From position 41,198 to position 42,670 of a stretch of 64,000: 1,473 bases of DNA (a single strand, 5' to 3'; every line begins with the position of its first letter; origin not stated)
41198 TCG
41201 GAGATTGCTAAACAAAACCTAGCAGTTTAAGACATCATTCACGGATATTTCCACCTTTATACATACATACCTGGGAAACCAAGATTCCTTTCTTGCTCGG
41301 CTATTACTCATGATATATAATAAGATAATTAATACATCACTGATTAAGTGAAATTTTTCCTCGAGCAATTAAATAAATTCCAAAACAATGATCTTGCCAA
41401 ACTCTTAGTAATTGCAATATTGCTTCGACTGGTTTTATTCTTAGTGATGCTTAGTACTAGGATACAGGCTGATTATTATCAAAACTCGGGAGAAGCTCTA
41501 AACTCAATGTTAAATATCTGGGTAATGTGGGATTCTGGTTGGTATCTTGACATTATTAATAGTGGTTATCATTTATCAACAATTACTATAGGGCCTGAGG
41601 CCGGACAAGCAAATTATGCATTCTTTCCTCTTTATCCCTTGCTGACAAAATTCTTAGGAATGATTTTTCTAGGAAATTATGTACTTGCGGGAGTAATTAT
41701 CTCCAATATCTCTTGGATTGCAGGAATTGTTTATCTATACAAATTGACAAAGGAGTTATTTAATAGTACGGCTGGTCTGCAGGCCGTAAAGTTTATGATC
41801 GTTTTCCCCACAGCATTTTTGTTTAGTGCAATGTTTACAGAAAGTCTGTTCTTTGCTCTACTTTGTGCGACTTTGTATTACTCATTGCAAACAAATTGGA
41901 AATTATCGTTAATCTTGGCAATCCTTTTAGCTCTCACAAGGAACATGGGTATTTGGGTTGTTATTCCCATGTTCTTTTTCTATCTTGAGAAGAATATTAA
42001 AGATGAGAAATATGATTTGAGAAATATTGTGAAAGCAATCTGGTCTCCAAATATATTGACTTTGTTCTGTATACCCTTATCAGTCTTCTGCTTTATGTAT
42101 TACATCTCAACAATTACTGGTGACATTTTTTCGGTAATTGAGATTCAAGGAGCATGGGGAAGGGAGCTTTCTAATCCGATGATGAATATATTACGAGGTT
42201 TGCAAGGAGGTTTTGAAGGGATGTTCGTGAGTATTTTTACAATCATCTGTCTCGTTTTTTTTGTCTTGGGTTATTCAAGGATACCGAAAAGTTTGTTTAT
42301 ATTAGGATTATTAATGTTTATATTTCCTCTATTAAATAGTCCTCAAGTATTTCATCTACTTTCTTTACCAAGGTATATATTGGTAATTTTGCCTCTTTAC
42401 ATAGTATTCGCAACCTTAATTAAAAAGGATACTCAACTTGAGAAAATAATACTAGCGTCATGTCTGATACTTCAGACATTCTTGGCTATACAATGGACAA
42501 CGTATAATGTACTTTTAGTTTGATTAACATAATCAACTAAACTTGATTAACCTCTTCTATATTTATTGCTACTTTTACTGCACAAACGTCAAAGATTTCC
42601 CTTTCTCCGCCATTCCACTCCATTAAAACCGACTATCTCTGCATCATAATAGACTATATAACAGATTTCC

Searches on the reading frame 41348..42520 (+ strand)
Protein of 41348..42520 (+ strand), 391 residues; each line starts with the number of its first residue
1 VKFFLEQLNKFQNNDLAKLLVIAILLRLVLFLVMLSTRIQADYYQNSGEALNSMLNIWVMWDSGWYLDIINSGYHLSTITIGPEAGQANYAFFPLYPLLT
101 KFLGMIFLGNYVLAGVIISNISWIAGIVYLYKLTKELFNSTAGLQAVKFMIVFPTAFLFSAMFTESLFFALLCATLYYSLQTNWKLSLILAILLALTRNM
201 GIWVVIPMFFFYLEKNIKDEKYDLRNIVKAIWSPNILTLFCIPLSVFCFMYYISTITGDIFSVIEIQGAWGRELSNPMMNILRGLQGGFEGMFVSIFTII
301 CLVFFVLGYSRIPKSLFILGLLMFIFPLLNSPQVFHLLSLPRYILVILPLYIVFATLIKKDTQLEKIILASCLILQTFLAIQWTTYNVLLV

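Call 60: search_protein_families(library=pfam, proteins=[window:41348-42520:+], max_evalue=0.01)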
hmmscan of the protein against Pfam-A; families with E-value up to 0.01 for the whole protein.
window:41348-42520:+ (391 aa): 1 family
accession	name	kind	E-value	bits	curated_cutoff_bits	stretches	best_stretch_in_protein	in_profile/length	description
PF13231.12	PMT_2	-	0.00017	22.3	26.1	1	94-213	4-130/160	Dolichyl-phosphate-mannose-protein mannosyltransferase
